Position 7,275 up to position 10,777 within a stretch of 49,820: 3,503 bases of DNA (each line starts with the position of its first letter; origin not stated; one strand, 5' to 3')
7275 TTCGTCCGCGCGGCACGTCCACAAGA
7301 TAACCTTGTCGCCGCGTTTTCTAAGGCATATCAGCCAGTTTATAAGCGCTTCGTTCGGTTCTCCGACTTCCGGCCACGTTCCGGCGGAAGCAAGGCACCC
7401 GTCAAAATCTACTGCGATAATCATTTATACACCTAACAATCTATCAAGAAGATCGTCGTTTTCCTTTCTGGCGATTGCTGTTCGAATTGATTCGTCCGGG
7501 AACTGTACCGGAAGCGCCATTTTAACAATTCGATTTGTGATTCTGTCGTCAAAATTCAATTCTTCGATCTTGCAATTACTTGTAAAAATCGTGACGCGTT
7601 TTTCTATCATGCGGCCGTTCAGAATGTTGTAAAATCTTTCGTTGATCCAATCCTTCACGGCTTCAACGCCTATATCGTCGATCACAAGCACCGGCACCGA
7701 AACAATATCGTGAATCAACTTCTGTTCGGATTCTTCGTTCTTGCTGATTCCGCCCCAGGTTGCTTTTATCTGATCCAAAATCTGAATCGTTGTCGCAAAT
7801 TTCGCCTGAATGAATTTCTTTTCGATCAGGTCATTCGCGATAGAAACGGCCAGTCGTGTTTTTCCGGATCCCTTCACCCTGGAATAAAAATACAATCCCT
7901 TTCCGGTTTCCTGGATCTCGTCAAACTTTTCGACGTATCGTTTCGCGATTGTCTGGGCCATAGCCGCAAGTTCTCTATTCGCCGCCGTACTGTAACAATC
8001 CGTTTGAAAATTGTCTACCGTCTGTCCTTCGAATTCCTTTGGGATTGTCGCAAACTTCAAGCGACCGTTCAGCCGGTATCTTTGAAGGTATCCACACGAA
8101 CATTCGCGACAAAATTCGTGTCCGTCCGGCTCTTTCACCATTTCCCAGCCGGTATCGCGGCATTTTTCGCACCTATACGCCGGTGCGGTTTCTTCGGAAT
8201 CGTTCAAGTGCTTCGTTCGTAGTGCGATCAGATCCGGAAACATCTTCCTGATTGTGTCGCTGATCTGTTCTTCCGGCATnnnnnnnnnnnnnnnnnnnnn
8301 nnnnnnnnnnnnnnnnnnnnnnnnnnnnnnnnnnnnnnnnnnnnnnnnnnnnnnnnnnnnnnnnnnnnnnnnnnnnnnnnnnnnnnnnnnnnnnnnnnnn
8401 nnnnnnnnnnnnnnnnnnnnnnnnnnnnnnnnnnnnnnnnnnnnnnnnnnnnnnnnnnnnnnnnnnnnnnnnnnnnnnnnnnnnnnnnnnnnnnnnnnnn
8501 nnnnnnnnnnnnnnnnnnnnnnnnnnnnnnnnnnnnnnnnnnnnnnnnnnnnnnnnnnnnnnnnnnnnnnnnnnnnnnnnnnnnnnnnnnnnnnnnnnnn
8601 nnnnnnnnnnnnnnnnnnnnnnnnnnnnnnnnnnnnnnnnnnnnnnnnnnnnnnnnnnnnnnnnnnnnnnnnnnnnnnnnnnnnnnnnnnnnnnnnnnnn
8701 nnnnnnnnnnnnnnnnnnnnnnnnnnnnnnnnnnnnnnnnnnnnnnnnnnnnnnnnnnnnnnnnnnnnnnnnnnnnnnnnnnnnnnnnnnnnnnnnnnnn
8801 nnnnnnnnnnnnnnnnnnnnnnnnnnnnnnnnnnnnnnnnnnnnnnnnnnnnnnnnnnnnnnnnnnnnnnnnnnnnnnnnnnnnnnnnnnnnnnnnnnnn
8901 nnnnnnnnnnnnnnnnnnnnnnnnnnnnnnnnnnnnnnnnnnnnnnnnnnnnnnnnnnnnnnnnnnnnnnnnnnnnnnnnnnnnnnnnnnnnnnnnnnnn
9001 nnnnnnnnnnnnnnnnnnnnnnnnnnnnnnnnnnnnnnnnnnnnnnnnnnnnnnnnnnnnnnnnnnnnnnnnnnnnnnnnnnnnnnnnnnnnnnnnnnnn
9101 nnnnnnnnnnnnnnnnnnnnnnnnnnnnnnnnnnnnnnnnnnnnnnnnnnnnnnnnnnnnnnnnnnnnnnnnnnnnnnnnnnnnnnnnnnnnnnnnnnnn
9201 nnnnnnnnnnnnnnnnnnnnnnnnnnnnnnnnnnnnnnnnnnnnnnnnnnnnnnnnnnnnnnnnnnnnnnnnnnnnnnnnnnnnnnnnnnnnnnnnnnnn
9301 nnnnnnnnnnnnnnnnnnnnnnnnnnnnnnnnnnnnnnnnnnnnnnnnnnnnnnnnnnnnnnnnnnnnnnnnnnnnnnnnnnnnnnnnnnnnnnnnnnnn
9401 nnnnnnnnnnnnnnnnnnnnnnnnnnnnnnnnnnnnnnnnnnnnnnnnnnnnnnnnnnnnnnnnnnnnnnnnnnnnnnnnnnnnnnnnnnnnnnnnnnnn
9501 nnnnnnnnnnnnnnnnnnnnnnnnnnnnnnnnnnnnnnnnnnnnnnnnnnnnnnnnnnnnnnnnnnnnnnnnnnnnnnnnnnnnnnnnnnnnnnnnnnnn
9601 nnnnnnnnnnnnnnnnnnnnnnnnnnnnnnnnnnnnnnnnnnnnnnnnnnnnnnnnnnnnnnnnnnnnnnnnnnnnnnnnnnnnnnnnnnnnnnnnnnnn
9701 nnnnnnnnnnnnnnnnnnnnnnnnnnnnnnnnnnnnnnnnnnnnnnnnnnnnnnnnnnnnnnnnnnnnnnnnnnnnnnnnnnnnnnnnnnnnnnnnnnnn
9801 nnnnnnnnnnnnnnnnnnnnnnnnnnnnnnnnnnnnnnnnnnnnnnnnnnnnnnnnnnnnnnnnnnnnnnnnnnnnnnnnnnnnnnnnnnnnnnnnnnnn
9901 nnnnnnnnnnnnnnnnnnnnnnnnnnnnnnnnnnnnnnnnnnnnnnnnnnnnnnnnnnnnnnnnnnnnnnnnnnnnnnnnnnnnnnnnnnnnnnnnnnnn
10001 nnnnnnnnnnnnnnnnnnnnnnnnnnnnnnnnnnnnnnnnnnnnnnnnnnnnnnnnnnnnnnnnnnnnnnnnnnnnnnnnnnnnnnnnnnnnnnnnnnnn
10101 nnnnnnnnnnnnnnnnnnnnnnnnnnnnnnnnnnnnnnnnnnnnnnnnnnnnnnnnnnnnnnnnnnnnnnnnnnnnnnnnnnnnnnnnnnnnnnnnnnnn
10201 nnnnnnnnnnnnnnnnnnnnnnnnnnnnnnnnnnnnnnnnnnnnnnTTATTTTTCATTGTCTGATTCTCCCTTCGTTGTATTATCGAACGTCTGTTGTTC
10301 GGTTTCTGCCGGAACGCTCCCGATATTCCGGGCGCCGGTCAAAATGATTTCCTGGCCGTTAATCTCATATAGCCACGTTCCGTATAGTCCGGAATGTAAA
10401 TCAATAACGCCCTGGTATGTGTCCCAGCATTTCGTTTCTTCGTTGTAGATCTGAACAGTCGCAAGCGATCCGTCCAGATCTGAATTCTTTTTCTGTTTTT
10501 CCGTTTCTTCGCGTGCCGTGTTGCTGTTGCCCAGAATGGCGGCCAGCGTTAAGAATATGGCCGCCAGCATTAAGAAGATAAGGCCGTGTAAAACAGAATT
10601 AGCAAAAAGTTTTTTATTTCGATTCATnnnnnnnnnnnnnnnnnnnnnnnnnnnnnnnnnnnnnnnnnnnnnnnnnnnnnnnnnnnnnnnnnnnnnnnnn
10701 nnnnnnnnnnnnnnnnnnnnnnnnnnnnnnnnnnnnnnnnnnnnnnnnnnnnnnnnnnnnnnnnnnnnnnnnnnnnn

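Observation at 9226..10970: Tubulin-type TubZ/TubR/tubC-like partition module with an extra membrane-protein gene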

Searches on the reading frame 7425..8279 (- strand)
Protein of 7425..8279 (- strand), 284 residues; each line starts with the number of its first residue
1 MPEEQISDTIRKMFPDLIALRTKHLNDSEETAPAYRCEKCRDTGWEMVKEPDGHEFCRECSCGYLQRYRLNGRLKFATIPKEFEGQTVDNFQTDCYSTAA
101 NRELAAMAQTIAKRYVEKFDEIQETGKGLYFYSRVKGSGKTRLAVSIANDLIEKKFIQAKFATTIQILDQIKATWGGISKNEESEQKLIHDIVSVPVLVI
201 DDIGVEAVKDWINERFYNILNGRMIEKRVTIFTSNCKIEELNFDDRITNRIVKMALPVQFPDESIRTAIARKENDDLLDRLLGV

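Call 3: search_protein_families(library=pfam, proteins=[window:7425-8279:-], max_evalue=1)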
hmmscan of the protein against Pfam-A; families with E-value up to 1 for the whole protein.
window:7425-8279:- (284 aa): 4 families
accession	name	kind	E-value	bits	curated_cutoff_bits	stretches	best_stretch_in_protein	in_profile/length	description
PF01695.23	IstB_IS21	-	3.7e-09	36.9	24.1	1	136-242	101-200/238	IstB-like ATP binding protein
PF00308.24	Bac_DnaA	-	1.2e-07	32.6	23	1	99-251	14-155/162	Bacterial DnaA ATPAse domain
PF04851.21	ResIII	-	0.0068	16.8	22.5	1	110-185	10-83/164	Type III restriction enzyme, res subunit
PF00004.35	AAA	-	0.13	13.2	21.2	1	136-210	7-73/131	ATPase family associated with various cellular activities (AAA)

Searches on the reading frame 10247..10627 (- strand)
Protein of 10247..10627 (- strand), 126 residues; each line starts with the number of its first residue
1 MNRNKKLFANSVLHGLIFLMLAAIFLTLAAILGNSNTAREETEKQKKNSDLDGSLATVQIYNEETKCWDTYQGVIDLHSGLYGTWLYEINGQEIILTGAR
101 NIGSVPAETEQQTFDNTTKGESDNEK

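Call 3: search_protein_families(library=pfam, proteins=[window:10247-10627:-], max_evalue=1)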
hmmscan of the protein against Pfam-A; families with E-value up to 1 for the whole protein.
window:10247-10627:- (126 aa): 2 families
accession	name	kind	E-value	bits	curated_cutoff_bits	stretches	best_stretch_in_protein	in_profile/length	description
PF12094.14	DUF3570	-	0.0035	16.6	25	1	27-120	7-100/427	Protein of unknown function (DUF3570)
PF20554.3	DUF6766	-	0.16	11.7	27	1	5-69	123-185/221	Domain of unknown function (DUF6766)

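Call 27: search_protein_families(library=ncbifam, proteins=[window:10247-10627:-], max_evalue=1)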
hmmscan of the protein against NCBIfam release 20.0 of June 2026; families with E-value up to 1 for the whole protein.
window:10247-10627:- (126 aa): 0 families

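Call 28: search_protein_families(library=phrogs, proteins=[window:10247-10627:-], max_evalue=0.01)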
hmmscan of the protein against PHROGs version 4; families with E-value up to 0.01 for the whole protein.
window:10247-10627:- (126 aa): 1 family
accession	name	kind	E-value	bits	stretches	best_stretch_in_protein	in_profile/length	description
phrog_2316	-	unknown function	9.5e-05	23.3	1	19-101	5-89/191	-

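Call 30: find_homologous_proteins(query=window:10247-10627:-, max_evalue=0.001)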
Query window:10247-10627:- (126 aa): 25 proteins with E <= 0.001 among 40 candidates.
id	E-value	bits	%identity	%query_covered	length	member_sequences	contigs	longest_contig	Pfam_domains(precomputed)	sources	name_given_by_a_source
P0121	2.7e-76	271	98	100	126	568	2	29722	-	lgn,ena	-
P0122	4.9e-75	267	98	100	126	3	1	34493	-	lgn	-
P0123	9.5e-75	266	98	100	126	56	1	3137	-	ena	-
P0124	1.9e-74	265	98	100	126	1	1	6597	-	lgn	-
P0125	3.3e-74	264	98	100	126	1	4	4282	-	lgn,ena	-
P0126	4.7e-74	264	97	100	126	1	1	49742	-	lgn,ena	-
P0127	6.9e-73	260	96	100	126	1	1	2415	-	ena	-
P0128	1.5e-72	259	96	100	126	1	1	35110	-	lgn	-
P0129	2.5e-68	245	94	100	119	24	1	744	-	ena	-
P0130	1.1e-67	243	89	100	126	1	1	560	-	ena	-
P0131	5.7e-66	238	91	100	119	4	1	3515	-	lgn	-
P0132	5.9e-57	208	83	100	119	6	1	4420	-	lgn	-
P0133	2.5e-34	135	97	55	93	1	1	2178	-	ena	-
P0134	2.0e-28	116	94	51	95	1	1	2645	-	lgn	-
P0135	6.7e-28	115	100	45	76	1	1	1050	-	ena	-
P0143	3.7e-16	77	47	78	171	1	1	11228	-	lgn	-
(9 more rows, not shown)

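Call 34: find_encoding_contigs(protein=P0143, flank=5000, max_places=3)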
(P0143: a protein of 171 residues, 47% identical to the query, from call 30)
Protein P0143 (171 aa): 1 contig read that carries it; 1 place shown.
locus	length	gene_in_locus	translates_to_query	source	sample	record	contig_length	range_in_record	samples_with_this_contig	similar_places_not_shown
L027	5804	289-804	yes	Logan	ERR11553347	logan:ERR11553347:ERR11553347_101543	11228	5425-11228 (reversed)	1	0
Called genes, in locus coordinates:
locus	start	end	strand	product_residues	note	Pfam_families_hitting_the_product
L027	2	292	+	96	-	?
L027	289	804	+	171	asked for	-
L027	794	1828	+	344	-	PF00091:Tubulin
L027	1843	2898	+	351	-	PF09681:Phage_rep_org_N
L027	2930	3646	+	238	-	PF01695:IstB_IS21, PF00308:Bac_DnaA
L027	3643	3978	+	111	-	-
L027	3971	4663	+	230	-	PF10979:DUF2786, PF23771:DUF7168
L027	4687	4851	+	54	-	-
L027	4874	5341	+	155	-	-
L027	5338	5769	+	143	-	PF00436:SSB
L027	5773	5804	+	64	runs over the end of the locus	-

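Call 49: predict_structure(alignment_id=A3)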
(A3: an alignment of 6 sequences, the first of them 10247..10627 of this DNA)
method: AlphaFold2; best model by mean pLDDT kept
length: 126 residues; sequences in the alignment: 6
mean_pLDDT: 55.2   pTM: 0.25
mean pLDDT of the five models: 55.2, 55.1, 53.5, 53.2, 53.2
residues with pLDDT >= 90: 0; 70-90: 30; 50-70: 39; < 50: 57
segments of 3 or more residues with pLDDT < 50: 45-54, 77-88, 90-94, 97-126
pLDDT, mean of each block of 10 residues (from residue 1): 73 84 82 60 47 53 62 49 42 47 43 35 32
secondary structure, 60 per line:
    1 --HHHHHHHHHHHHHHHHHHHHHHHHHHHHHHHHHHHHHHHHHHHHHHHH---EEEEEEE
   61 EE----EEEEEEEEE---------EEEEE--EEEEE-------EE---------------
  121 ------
elements in order: H3-50 E54-62 E67-75 E85-89 E92-96

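Call 59: search_protein_representatives(alignment_id=A4)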
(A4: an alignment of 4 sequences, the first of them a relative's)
Query: 4 sequences, 170 profile positions. Proteins with E-value up to 0.001 (for the whole library): 18; up to 1e-10: 10; up to 1e-30: 2. The best 18 are listed.
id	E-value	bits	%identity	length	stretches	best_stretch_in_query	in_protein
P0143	2.3e-94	330.3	-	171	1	1-170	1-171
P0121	2.1e-56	206.7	-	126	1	1-126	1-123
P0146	2.3e-27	112.2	-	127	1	2-107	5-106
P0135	3.9e-20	88.7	-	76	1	20-75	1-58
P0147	4.5e-18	81.9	-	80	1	47-104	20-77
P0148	1.3e-17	80.4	-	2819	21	102-135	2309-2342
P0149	5.0e-17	78.6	-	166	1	4-170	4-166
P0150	6.2e-17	78.2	-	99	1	35-105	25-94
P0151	6.2e-14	68.5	-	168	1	16-107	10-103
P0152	5.6e-12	62.1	-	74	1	64-105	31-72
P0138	2.8e-10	56.6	-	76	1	1-53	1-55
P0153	1.3e-09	54.4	-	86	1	35-108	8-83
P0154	1.8e-09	54.0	-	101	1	9-106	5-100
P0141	1.2e-07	48.0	-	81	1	1-48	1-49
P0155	3.9e-07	46.3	-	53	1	20-60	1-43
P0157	5.2e-07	46.0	-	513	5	45-121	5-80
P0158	5.3e-07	45.9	-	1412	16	103-136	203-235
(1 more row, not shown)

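Call 60: search_protein_families(library=pfam, proteins=[P0148, P0158, P0157, P0149, P0151, P0146, P0154, P0143], max_evalue=0.01)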
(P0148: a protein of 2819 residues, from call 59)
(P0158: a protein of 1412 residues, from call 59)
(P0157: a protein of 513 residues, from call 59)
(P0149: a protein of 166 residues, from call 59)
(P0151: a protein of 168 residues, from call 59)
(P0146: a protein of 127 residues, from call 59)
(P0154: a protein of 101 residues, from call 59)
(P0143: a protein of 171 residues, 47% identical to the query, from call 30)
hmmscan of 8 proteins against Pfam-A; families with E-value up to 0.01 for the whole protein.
P0148 (2819 aa): 7 families
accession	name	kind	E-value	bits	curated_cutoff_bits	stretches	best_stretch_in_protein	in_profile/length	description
PF18676.6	MBG_2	-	0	1685.3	25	25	2003-2075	1-71/72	MBG domain (YGX type)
PF24943.1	Fn3_Dep-1_2nd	-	3.2e-19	69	27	0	1423-1448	62-87/97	Dep-1 second Fn3-like domain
PF15899.11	BNR_6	-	8.5e-11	41.3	27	0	1280-1288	2-10/14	BNR-Asp box repeat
PF13205.12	Big_5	-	4.8e-07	30.9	23.6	1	450-553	1-96/105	Bacterial Ig-like domain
PF01833.30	TIG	-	3.3e-06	27.4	20.9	1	25-92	2-71/84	IPT/TIG domain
PF21461.3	HL_N-beta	-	0.0011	19.2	27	1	2667-2696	15-44/57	Hyaluronate lyase, N-terminal beta-sheet domain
PF22057.2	BACOVA_00961-like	-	0.0012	19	27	0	1913-1968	12-67/140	BACOVA_00961-like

P0158 (1412 aa): 6 families
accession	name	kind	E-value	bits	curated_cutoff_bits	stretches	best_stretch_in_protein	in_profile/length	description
PF18676.6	MBG_2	-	4.7e-295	953.4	25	17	286-354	1-72/72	MBG domain (YGX type)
PF17834.7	GHD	-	4.1e-29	100.5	34.5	0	711-742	22-53/57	Beta-sandwich domain in beta galactosidase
PF18962.6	Por_Secre_tail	-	2.3e-15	57.1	27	1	1341-1409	1-74/75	Secretion system C-terminal sorting domain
PF18887.5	MBG_3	-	3.1e-14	53.2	25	0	140-209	3-70/72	MBG domain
PF17303.7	DUF5352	-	1.2e-10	41.9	25.6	0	319-363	4-48/165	Family of unknown function (DUF5352)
PF24145.1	K1-lyase_N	-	0.00013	22.4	27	0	71-92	31-52/72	K1 capsule-specific polysaccharide lyase, N-terminal domain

P0157 (513 aa): 2 families
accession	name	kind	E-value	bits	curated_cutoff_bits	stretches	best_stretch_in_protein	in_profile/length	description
PF00289.28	Biotin_carb_N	-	2.5e-06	28.4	25.5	0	433-489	25-81/110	Biotin carboxylase, N-terminal domain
PF11910.14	NdhO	-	0.0008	19.8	25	0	394-421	15-42/66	Cyanobacterial and plant NDH-1 subunit O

P0149 (166 aa): 0 families

P0151 (168 aa): 0 families

P0146 (127 aa): 0 families

P0154 (101 aa): 0 families

P0143 (171 aa): 0 families

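Call 62: find_encoding_contigs(protein=P0151, flank=4000, max_places=3)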
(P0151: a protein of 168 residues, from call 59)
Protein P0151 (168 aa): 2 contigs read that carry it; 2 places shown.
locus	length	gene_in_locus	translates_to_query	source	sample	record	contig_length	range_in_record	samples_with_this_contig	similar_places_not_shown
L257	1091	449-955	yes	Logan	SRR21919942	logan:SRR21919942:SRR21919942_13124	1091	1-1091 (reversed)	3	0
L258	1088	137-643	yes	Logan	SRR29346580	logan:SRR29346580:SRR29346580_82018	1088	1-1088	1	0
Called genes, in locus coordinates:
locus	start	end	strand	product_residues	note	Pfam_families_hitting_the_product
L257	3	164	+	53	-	?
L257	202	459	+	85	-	-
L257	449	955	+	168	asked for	-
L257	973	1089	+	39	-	?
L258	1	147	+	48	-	?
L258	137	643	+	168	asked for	-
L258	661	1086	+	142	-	?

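Call 63: find_encoding_contigs(protein=P0154, flank=4000, max_places=3)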
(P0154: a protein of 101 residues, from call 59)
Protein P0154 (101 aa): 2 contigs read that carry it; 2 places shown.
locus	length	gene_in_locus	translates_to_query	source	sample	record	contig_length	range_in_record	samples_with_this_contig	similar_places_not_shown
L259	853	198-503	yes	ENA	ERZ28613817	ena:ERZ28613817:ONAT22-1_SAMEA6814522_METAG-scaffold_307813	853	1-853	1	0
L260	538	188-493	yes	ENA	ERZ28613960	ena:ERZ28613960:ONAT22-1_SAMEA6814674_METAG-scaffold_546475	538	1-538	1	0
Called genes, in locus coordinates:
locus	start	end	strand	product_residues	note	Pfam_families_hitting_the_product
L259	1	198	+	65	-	?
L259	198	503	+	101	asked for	-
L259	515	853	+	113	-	?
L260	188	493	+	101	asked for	-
